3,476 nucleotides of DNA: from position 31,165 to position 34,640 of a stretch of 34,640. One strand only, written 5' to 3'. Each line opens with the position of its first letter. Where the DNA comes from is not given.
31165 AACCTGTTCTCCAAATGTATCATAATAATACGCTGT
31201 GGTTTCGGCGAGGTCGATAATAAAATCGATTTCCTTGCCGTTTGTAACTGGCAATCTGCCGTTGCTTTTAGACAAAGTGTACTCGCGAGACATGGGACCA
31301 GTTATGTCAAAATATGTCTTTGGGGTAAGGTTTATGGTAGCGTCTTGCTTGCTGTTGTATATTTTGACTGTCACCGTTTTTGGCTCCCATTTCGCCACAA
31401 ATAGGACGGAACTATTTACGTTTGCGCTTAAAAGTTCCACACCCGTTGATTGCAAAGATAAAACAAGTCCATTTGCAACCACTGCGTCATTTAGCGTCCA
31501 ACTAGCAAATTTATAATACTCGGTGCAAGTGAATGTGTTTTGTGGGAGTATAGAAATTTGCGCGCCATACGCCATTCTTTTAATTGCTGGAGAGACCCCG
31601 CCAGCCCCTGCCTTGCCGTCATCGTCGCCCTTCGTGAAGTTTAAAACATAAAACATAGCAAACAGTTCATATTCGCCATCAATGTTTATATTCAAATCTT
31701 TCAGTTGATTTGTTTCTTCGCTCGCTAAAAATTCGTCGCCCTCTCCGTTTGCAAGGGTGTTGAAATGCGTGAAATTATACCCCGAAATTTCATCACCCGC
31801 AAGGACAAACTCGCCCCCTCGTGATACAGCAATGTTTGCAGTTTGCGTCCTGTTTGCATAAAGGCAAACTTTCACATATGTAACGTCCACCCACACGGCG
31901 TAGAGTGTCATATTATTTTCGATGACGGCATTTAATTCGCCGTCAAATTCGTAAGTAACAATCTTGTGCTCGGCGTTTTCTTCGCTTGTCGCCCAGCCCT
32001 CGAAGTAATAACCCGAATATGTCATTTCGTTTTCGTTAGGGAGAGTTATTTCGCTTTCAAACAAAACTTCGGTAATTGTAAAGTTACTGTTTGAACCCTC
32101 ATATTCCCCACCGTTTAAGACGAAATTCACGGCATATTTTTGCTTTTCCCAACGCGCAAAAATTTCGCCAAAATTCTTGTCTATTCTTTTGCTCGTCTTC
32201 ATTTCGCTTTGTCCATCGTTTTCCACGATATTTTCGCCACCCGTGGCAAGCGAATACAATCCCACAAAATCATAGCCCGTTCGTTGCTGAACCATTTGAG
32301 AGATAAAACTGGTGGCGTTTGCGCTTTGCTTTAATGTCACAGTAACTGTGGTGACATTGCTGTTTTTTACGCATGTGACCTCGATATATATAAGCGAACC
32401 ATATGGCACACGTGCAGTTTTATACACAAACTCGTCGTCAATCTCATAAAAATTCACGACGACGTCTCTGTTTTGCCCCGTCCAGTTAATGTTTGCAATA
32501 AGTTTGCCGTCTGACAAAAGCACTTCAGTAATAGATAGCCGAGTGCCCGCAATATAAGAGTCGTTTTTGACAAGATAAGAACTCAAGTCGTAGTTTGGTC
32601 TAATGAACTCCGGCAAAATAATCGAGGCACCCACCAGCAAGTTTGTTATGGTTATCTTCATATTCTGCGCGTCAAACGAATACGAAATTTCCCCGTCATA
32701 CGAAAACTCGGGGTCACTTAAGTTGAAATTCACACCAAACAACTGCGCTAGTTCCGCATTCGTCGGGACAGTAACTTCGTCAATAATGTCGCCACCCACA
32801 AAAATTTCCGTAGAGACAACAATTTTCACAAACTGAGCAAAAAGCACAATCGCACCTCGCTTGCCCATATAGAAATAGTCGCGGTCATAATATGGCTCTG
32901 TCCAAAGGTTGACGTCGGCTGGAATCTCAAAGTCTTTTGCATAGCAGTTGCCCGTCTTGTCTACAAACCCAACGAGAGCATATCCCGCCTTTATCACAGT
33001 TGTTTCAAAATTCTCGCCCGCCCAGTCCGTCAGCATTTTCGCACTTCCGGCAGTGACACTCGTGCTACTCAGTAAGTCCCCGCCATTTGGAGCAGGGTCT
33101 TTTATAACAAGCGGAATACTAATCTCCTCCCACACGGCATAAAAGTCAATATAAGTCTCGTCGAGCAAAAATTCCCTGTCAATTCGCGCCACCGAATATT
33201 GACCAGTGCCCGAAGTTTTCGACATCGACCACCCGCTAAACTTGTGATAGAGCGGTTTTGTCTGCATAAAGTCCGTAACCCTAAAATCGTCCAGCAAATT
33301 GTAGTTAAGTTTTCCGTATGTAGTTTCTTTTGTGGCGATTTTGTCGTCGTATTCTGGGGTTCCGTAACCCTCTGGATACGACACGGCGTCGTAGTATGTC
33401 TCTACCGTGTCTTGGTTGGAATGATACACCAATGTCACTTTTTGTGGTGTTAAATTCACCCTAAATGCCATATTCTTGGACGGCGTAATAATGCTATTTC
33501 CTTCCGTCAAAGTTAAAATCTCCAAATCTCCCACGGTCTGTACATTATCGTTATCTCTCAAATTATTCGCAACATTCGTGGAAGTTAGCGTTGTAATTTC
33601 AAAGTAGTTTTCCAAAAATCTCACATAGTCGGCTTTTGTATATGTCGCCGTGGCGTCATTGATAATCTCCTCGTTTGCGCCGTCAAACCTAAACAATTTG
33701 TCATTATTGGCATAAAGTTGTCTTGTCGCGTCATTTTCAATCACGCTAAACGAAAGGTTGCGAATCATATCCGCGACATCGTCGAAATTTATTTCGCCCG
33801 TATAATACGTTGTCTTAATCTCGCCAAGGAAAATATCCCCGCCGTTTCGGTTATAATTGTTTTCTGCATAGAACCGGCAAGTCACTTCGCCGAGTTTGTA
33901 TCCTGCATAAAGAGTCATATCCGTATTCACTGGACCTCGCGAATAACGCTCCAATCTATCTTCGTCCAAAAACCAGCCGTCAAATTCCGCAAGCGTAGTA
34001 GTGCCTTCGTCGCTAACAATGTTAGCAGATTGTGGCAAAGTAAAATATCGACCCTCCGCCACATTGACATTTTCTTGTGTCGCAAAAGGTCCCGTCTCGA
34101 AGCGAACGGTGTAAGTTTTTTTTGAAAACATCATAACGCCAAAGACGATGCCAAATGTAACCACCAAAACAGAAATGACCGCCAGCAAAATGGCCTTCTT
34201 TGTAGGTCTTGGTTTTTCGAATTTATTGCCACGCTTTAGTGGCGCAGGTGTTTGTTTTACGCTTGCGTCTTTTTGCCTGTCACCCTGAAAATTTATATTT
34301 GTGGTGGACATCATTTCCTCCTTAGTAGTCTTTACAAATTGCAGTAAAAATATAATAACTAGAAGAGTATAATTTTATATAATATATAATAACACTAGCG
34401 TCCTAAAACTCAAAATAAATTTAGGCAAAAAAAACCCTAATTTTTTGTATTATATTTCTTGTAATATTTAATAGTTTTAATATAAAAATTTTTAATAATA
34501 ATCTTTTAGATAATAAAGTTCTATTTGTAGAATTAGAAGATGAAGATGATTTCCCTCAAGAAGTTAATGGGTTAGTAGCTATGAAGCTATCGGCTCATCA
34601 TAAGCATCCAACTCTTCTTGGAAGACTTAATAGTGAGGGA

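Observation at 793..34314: A 33.5-kb single ORF encodes an 11,173-aa mosaic surface protein built from four different adhesin repeat families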

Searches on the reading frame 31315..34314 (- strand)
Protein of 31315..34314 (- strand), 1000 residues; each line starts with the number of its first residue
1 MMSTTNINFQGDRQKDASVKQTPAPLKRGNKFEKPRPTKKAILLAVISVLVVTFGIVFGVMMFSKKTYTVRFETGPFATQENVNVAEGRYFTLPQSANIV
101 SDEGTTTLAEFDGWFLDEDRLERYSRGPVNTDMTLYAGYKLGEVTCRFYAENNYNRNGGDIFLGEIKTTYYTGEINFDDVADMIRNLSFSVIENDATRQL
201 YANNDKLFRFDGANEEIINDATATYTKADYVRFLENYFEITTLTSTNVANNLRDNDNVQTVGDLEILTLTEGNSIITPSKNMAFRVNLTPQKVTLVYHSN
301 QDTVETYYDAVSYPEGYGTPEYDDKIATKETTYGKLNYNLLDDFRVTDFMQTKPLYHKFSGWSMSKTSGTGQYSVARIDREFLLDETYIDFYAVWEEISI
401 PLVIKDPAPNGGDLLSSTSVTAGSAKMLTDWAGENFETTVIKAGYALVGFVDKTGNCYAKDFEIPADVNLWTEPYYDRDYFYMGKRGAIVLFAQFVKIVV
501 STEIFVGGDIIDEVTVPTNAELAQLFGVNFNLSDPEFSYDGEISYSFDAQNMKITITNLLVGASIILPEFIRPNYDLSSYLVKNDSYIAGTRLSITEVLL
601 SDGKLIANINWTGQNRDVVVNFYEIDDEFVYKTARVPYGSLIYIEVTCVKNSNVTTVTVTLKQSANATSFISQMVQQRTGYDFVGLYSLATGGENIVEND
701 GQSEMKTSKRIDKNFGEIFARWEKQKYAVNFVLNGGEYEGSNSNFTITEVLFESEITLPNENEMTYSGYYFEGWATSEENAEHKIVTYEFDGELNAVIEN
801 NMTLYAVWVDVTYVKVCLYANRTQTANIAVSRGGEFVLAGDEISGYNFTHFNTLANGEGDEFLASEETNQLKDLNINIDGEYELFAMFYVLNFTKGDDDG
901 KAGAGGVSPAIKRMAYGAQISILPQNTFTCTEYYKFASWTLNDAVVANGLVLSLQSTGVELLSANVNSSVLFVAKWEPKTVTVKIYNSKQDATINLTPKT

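Call 8: search_protein_families(library=pfam, proteins=[window:31315-34314:-], max_evalue=0.01)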
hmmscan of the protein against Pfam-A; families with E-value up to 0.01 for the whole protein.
window:31315-34314:- (1000 aa): 1 family
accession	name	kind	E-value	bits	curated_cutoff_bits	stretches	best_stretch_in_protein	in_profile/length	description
PF09479.16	Flg_new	-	2.6e-12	47.1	27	2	727-807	1-65/65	Listeria-Bacteroides repeat domain (List_Bact_rpt)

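Call 18: find_homologous_proteins(query=window:31315-34314:-, max_evalue=0.00001)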
Query window:31315-34314:- (1000 aa): 1 proteins with E <= 0.00001 among 8000 candidates.
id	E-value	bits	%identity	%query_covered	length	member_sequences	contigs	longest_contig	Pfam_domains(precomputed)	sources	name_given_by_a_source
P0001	1.4e-174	601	40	92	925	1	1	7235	PF09479.17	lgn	-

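Call 19: find_encoding_contigs(protein=P0001, flank=10000)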
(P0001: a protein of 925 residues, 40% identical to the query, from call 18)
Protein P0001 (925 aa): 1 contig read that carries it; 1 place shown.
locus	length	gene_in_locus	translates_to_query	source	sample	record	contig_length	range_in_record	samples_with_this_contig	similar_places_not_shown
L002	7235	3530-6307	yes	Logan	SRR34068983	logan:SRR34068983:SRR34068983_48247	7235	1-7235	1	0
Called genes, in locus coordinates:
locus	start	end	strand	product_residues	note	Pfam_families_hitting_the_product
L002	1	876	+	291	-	?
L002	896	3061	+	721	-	PF09371:Tex_N, PF22706:Tex_central_region, PF16921:Tex_YqgF, PF14639:YqgF, PF14635:HHH_7, PF12836:HHH_3, PF17674:HHH_9, PF00575:S1, +1 more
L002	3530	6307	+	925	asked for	PF09479:Flg_new (weak)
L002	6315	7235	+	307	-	?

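Call 70: search_dna_similar(query=window:31315-34314:-, collection=plasmids, mode=protein, max_rows=8)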
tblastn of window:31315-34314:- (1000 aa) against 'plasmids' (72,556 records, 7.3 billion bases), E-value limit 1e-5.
No match.

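Call 71: search_dna_similar(query=window:31315-34314:-, collection=phages, mode=protein, max_rows=8)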
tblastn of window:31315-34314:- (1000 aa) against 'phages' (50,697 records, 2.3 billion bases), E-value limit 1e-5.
No match.

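Call 77: search_protein_families(library=ncbifam, proteins=[window:31315-34314:-], max_evalue=0.01)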
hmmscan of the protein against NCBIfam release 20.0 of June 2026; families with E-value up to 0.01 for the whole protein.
window:31315-34314:- (1000 aa): 0 families

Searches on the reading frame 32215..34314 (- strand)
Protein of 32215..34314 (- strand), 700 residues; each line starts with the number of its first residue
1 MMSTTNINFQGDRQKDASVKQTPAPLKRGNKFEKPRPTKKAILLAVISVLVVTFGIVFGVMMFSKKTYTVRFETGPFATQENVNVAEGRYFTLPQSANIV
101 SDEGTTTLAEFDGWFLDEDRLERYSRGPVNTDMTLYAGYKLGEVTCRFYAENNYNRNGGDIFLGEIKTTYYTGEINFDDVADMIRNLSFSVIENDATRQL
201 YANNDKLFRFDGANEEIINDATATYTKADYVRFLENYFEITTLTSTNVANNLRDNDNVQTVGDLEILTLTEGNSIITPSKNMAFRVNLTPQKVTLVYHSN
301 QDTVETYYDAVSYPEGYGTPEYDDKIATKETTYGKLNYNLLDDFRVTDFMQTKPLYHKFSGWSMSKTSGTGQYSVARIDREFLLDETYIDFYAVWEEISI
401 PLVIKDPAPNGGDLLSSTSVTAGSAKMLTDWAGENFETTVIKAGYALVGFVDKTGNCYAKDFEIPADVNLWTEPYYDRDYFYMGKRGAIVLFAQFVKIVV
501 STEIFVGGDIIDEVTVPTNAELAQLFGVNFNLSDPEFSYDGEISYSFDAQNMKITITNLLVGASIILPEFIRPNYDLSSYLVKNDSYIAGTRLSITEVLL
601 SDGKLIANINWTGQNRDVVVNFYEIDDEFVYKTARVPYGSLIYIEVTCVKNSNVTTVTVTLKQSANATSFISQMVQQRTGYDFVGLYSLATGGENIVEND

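Call 14: find_related_loci(query=window:32215-34314:-, collection=genome_contigs, flank=10000)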
Query window:32215-34314:- (700 aa) in genome_contigs; peptide patterns used: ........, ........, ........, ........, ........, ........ (x = any residue, [..] = any of these).
75 stretches matched a pattern; 1 encode a relative of the query (tblastn E <= 1e-3); 1 distinct loci.
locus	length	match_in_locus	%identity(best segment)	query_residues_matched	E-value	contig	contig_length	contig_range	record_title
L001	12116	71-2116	40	2-696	2e-139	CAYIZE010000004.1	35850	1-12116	MAG TPA_asm: uncultured Christensenella sp. isolate ERP122455_co2_49 genome assembly, contig: NODE_148_length_35850_cov_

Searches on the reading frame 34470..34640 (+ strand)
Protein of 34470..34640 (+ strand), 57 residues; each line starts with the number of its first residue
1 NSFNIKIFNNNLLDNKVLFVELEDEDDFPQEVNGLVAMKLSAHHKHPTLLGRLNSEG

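Call 84: search_protein_families(library=pfam, proteins=[window:34470-34640:+], max_evalue=1)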
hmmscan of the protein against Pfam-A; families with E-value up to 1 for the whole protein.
seq(57 aa): 0 families

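Call 85: search_dna_similar(query=window:34494-34640:+, collection=phages, mode=protein, max_evalue=0.01, max_rows=8)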
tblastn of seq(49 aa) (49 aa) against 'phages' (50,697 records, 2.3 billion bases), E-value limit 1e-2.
Records with a match: 22; places in all: 22; records where one place covers at least 80% of the query: 15.
Best place of each record, by identity: <60% 22.
By first word of the organism name: Staphylococcus 22.
By host as written in the record: Staphylococcus sp. 13; Homo sapiens 2; Staphylococcus epidermidis C6869 2; Staphylococcus epidermidis 1; Staphylococcus epidermidis PJI isolate 1 1; Staphylococcus epidermidis PJI isolate 9 1; Staphylococcus epidermidis I0515 1; Staphylococcus epidermidis F12 1.
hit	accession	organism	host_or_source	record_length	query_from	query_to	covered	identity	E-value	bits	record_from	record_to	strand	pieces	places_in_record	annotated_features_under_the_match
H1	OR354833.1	Staphylococcus phage S-CoN_Ph10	Staphylococcus sp.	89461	1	48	98%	37.5%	2e-3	39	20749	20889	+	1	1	RecJ-like ssDNA exonuclease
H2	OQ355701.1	Staphylococcus phage vB_SepS_BE22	Staphylococcus epidermidis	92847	1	48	98%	37.5%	3e-3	38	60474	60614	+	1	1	RecJ-like ssDNA exonuclease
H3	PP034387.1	Staphylococcus phage CF1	Staphylococcus epidermidis PJI isolate 1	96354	1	48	98%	37.5%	3e-3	38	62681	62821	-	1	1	RecJ-like ssDNA exonuclease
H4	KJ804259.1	Staphylococcus phage 6ec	Homo sapiens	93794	1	48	98%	37.5%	3e-3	38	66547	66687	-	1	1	hypothetical protein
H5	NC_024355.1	Staphylococcus phage 6ec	Homo sapiens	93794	1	48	98%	37.5%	3e-3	38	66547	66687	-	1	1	RecJ-like ssDNA exonuclease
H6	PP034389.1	Staphylococcus phage CF9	Staphylococcus epidermidis PJI isolate 9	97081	1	48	98%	37.5%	3e-3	38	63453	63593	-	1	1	RecJ-like ssDNA exonuclease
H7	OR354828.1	Staphylococcus phage S-CoN_Ph5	Staphylococcus sp.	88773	1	48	98%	37.5%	4e-3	38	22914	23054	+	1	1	RecJ-like ssDNA exonuclease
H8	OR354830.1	Staphylococcus phage S-CoN_Ph7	Staphylococcus sp.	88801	1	48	98%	37.5%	4e-3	38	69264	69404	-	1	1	RecJ-like ssDNA exonuclease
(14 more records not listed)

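Call 86: get_annotated_region(hit=H1, flank=2500)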
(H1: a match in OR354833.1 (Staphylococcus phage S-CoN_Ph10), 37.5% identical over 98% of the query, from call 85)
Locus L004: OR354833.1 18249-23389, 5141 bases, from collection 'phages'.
description: Staphylococcus phage S-CoN_Ph10, complete genome.
organism: Staphylococcus phage S-CoN_Ph10 (NCBI taxid 3076566)
taxonomy: Viruses; Duplodnaviria; Heunggongvirae; Uroviricota; Caudoviricetes; Sextaecvirus
host: Staphylococcus sp.; source: -; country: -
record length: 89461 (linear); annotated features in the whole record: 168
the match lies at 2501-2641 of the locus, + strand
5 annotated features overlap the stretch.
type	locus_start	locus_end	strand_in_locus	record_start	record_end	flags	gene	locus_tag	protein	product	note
CDS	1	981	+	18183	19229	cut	-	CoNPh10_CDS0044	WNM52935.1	DNA primase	-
CDS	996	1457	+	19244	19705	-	-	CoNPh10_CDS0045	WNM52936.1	Rnase H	-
CDS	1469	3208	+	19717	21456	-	-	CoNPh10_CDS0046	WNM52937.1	RecJ-like ssDNA exonuclease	-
CDS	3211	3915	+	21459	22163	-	-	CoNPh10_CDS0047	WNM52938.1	HNH endonuclease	-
CDS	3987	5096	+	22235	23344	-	-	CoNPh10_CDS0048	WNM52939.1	ATPase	-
